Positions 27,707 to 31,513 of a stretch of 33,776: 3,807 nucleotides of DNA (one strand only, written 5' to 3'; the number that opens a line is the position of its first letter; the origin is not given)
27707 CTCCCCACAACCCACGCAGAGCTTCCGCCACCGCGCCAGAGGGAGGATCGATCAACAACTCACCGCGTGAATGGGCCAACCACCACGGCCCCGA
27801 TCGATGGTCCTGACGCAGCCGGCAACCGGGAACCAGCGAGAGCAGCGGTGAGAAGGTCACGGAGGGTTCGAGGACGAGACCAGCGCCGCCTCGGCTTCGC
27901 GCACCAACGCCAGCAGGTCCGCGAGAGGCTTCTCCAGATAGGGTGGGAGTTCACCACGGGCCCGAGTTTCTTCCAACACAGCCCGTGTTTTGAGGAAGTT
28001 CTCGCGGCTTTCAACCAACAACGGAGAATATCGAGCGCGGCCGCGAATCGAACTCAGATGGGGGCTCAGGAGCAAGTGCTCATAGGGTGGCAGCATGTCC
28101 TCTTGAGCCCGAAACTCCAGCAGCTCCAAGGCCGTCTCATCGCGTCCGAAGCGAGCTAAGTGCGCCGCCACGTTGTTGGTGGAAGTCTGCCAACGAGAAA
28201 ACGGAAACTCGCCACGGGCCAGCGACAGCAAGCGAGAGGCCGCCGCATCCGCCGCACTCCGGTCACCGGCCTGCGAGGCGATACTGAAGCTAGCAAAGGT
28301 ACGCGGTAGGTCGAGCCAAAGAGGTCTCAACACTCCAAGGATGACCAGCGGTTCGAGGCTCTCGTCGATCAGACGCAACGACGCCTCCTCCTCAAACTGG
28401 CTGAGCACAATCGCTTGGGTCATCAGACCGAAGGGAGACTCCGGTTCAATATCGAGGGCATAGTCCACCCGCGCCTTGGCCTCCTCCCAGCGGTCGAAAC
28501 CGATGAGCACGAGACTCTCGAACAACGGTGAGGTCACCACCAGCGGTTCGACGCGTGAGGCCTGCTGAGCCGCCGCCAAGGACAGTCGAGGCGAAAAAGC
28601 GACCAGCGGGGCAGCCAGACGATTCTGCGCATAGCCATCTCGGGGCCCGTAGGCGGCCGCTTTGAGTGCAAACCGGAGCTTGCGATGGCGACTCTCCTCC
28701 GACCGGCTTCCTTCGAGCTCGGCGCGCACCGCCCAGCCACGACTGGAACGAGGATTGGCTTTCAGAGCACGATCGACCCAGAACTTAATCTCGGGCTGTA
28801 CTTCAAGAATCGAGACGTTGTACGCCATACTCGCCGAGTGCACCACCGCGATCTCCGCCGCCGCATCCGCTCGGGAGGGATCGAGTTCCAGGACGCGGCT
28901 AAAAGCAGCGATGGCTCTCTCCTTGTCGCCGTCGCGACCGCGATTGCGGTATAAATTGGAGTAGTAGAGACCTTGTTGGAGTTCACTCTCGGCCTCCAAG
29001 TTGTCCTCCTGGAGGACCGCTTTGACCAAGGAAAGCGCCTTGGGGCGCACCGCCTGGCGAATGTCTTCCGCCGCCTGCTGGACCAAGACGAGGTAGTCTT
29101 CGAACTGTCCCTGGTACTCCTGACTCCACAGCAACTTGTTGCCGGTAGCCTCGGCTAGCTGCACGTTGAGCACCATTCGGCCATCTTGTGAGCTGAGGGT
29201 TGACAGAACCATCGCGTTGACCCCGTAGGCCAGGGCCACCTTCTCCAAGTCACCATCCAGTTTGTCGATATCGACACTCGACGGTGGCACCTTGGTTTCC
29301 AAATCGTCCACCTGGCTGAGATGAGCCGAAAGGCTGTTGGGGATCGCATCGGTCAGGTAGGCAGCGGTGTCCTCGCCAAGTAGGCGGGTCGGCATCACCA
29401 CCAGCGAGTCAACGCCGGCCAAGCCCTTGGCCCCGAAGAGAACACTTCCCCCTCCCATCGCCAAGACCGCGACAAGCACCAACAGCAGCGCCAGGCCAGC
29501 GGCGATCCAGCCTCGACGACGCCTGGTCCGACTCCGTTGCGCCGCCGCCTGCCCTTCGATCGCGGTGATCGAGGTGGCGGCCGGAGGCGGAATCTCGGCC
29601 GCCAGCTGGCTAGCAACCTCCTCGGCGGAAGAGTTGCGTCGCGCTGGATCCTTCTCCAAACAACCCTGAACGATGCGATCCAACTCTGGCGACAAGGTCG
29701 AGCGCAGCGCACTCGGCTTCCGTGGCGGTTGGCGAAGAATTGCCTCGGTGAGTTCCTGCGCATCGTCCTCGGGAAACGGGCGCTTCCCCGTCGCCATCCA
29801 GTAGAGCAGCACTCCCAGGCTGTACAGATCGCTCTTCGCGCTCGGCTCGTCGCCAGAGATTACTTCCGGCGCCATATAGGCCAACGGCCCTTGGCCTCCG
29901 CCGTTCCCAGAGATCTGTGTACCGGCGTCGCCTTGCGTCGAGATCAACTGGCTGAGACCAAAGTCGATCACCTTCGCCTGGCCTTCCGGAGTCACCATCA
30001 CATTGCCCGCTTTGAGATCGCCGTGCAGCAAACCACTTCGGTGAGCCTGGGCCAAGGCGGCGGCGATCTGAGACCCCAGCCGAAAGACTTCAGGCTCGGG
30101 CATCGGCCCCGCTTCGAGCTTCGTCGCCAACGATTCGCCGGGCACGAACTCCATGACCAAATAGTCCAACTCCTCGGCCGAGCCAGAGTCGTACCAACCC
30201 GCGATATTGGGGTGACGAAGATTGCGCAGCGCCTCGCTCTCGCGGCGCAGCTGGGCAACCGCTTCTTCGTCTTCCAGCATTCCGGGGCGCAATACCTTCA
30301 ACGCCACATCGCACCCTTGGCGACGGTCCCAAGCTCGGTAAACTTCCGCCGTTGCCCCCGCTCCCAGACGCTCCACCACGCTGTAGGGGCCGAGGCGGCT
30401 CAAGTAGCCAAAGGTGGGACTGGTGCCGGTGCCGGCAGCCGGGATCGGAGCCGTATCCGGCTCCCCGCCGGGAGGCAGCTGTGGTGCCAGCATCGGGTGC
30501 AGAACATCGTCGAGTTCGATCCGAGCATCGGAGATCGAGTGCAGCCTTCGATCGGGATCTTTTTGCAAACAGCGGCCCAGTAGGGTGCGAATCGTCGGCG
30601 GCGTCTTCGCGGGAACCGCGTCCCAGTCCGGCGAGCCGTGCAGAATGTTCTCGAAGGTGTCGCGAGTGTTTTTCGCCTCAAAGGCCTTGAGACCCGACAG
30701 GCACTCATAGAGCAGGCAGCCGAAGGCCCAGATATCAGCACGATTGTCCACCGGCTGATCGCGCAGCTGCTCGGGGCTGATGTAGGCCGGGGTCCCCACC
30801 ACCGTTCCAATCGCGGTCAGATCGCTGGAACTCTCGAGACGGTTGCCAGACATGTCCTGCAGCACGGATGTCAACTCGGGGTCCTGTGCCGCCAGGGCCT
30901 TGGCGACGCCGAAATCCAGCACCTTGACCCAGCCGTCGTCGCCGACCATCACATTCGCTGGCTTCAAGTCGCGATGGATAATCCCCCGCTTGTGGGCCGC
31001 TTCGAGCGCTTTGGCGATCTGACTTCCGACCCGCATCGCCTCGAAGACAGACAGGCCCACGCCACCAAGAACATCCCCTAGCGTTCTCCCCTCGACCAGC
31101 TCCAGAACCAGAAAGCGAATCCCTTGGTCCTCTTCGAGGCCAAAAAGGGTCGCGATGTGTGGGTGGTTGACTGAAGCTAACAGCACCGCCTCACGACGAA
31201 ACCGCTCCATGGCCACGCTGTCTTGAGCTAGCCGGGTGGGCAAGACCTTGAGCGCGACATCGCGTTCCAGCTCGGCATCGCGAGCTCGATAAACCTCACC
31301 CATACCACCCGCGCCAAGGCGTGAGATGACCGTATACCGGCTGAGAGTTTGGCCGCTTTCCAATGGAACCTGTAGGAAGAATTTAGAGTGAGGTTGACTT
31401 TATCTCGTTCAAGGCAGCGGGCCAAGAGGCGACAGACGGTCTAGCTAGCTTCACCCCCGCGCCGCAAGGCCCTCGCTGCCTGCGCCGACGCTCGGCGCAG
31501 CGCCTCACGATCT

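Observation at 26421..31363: Tandem-kinase membrane sensor translationally coupled (GTGA) to a SagB-type dehydrogenase-like protein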

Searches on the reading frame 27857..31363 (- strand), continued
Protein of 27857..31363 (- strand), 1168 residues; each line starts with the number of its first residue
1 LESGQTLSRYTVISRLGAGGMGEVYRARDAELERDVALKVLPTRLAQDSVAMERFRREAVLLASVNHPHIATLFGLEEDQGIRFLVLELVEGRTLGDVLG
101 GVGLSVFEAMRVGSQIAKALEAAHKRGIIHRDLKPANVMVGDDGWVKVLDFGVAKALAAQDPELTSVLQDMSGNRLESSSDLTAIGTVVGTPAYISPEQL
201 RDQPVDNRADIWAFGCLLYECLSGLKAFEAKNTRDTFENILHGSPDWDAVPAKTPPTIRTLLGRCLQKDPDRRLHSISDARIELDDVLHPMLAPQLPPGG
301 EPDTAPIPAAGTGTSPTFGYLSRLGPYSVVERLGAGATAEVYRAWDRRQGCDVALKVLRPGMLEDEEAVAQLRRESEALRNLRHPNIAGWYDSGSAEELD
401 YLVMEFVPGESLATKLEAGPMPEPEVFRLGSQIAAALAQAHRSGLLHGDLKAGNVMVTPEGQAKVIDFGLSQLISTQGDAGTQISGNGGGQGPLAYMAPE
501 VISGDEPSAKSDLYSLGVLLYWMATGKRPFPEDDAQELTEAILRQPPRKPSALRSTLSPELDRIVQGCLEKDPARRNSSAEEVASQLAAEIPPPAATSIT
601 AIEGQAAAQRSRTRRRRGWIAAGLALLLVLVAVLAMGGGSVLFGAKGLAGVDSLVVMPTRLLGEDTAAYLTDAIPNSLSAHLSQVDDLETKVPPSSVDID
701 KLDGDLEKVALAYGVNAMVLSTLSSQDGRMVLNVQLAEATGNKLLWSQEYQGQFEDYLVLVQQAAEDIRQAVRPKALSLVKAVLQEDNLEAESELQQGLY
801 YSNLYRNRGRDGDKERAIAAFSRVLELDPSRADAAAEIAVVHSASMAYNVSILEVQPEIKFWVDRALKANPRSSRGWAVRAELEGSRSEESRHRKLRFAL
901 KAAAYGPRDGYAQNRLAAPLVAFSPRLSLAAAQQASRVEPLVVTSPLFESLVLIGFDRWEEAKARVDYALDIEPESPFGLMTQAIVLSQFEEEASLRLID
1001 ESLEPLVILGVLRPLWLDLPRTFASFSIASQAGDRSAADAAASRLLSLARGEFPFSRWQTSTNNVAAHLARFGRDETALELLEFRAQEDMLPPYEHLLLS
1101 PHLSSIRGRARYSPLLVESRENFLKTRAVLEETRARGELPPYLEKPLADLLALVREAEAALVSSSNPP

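Call 58: find_encoding_contigs(protein=P0251, flank=10000, max_places=2)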
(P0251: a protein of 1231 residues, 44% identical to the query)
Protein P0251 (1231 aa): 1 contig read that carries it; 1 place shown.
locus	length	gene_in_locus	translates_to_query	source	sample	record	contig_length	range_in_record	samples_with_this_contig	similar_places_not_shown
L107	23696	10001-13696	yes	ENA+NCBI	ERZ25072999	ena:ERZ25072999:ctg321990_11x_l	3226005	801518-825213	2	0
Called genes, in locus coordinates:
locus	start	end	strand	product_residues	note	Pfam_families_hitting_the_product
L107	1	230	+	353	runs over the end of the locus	PF01180:DHO_dh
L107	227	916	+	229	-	PF00215:OMPdecase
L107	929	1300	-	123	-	-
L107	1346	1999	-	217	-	PF10502:Peptidase_S26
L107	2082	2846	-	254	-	PF10502:Peptidase_S26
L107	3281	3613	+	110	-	PF14520:HHH_5 (faint), PF12836:HHH_3, PF00633:HHH (faint)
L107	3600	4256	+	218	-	-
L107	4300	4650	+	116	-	PF03091:CutA1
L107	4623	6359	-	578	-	-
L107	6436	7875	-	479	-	-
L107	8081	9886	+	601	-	PF00009:GTP_EFTU, PF03144:GTP_EFTU_D2, PF22042:EF-G_D2, PF00679:EFG_C, PF21018:BipA_C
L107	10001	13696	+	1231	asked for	PF00069:Pkinase, PF01636:APH (faint), PF07714:PK_Tyr_Ser-Thr, PF03109:ABC1, PF00069:Pkinase, PF07714:PK_Tyr_Ser-Thr, PF00069:Pkinase, PF07714:PK_Tyr_Ser-Thr, +3 more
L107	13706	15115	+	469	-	PF22767:ThcOx, PF00881:Nitroreductase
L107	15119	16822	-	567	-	PF09286:Pro-kuma_activ, PF00082:Peptidase_S8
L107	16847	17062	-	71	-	PF07862:Nif11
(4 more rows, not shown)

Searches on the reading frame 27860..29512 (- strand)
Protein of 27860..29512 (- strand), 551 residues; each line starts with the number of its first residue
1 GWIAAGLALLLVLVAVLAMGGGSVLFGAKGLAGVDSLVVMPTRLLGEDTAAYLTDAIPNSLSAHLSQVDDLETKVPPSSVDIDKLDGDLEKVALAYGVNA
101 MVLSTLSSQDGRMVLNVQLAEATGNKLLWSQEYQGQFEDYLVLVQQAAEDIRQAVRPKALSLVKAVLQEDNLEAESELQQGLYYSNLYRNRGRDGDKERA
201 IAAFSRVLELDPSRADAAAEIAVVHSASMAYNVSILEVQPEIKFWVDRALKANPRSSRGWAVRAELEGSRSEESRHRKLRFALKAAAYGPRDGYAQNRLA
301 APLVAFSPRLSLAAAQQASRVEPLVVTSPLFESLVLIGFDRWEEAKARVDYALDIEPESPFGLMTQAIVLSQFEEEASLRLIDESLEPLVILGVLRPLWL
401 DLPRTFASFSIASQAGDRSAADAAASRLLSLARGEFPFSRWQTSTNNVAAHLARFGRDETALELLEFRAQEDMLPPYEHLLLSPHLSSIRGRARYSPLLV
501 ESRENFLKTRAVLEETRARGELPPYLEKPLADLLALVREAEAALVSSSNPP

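Call 56: search_protein_families(library=pfam, proteins=[window:27860-29512:-], max_evalue=1)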
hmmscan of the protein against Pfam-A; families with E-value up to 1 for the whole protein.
seq(551 aa): 7 families
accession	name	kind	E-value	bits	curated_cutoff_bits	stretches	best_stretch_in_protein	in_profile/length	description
PF07719.23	TPR_2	-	0.0075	16.8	27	1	194-213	14-33/34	Tetratricopeptide repeat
PF00515.34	TPR_1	-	0.02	15.1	27.8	1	195-213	15-33/34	Tetratricopeptide repeat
PF13414.12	TPR_11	-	0.058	13.5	26.8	1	195-225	8-38/42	TPR repeat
PF13181.12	TPR_8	-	0.059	14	25.7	1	195-213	15-33/34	Tetratricopeptide repeat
PF14559.12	TPR_19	-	0.07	13.9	25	1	195-226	5-36/68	Tetratricopeptide repeat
PF16304.10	DUF4946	-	0.19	12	25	1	106-155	102-150/152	Domain of unknown function (DUF4946)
PF13428.12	TPR_14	-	0.22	12.8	23.5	0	193-221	13-41/44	Tetratricopeptide repeat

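Call 67: predict_structure(alignment_id=A2)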
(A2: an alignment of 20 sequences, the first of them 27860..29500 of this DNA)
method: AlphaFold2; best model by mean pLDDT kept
length: 547 residues; sequences in the alignment: 20
mean_pLDDT: 90.6   pTM: 0.88
mean pLDDT of the five models: 90.6, 90.2, 89.5, 89.1, 89.0
residues with pLDDT >= 90: 446; 70-90: 61; 50-70: 14; < 50: 26
segments of 3 or more residues with pLDDT < 50: 1-4, 9-25, 545-547
pLDDT, mean of each block of 10 residues (from residue 1): 49 39 55 96 87 95 92 94 91 95 90 90 92 89 93 76 67 96 94 98 97 98 92 96 98 97 86 96 96 94 94 96 95 94 97 94 96 98 95 93 98 98 96 87 95 97 94 94 94 96 95 97 97 94 62
secondary structure, 60 per line:
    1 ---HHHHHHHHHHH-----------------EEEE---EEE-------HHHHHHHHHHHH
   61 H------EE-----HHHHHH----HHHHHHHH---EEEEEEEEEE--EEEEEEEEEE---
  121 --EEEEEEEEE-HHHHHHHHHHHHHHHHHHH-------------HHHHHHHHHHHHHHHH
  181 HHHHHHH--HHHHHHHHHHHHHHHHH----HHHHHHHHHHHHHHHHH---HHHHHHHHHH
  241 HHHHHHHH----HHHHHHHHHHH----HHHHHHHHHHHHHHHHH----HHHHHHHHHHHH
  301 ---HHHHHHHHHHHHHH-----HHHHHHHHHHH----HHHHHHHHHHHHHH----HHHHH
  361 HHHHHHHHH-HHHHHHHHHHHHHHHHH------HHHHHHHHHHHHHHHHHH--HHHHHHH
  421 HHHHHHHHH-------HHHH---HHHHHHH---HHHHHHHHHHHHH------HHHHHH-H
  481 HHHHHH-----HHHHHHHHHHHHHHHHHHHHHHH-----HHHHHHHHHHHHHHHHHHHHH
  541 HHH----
elements in order: H4-14 E32-35 E39-41 H49-61 H75-80 H85-92 E96-105 E108-117 E123-131 H133-151 H165-187 H190-206 H211-227 H231-248 H253-263 H268-284 H289-300 H304-317 H323-333 H338-351 H356-369 H371-387 H394-411 H414-429 H437-440 H444-450 H454-466 H473-478 H480-486 H492-514 H520-543
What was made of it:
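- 29441..29497 (-): Transmembrane helix (about aa 623-641), preceded by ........, which places the N-terminal kinase side in the cytoplasm. Modelled as a helix in call 67.
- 27872..29413 (-): Extracytoplasmic module: TolB-N-like alpha/beta domain (aa ~651-771) followed by a TPR superhelix (aa ~786-1164). AlphaFold2 model with pLDDT 90.6 and pTM 0.88 (call 67).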

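Call 69: fold_search(model_id=the predicted structure, library=pdb)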
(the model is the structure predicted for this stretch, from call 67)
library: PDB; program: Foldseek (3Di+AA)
matches with E <= 10: 1390; with E <= 0.001: 61
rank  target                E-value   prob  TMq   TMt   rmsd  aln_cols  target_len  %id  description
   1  8chy                  3.6e-06  1.00  0.30  0.52   9.3       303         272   17  Crystal structure of an 8-repeat consensus TPR superhelix with Zinc. (released 2024-02-21)
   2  5dse_A                4.8e-06  1.00  0.35  0.35  14.5       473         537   14  Crystal Structure of the TTC7B/Hyccin Complex (released 2015-12-02)
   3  5dse_C                6.8e-06  1.00  0.36  0.29  17.0       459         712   14  Crystal Structure of the TTC7B/Hyccin Complex (released 2015-12-02)
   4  1w3b_B                1.3e-05  1.00  0.30  0.41  14.1       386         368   17  The superhelical TPR domain of O-linked GlcNAc transferase reveals structural similarities to importin alpha. (released 2004-09-09)
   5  6eou                  1.6e-05  1.00  0.30  0.44  13.8       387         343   16  O-GlcNAc transferase TPR domain with the intellectual disability associated mutation L254F (released 2018-05-09)
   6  1w3b_A                1.8e-05  1.00  0.28  0.37  14.6       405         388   16  The superhelical TPR domain of O-linked GlcNAc transferase reveals structural similarities to importin alpha. (released 2004-09-09)
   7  9qhb                  3.8e-05  1.00  0.31  0.55   8.8       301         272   18  Crystal structure of 16-repeat CTPR protein with eliminated coordination sites (released 2025-10-22)
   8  9qhc_B                4.0e-05  1.00  0.28  0.49   9.3       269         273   18  Crystal structure of 8-repeat CTPR protein with eliminated coordination sites (released 2025-10-22)
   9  9b9g_D                4.9e-05  1.00  0.34  0.33  15.4       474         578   15  Structure of the PI4KA complex bound to Calcineurin (released 2024-09-11)
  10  9rtt_Q                5.3e-05  1.00  0.24  0.17  17.8       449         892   13  Activated Elongation Complex with IWS1 and ELOF1 (released 2025-09-03)
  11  8dth_A                6.9e-05  1.00  0.23  0.19  13.6       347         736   12  Cryo-EM structure of Arabidopsis SPY alternative conformation 2 (released 2023-03-08)
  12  6bq1_B                7.8e-05  1.00  0.36  0.29  15.3       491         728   15  Human PI4KIIIa lipid kinase complex (released 2017-12-13)
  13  9bax_D                9.1e-05  1.00  0.29  0.27  18.2       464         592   14  PI4KA complex bound to C-terminus of EFR3A (released 2024-11-27)
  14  9qhc_A                9.5e-05  1.00  0.28  0.49  18.1       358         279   16  Crystal structure of 8-repeat CTPR protein with eliminated coordination sites (released 2025-10-22)
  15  4r40_A                1.1e-04  1.00  0.19  0.25   6.6       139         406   16  Crystal Structure of TolB/Pal complex from Yersinia pestis. (released 2014-09-03)
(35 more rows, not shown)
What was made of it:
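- Closest known: CadC-type and PknD-type one-pass membrane sensors. Same: Foldseek matches CadC 3LY7/3LY8 (TM-score 0.51-0.52 on the target) and the TolB N-terminal domain (call 69).
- The periplasmic module is modelled at pLDDT 90.6 and resembles TolB-N, TPR and CadC sensor folds (calls 67, 69).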
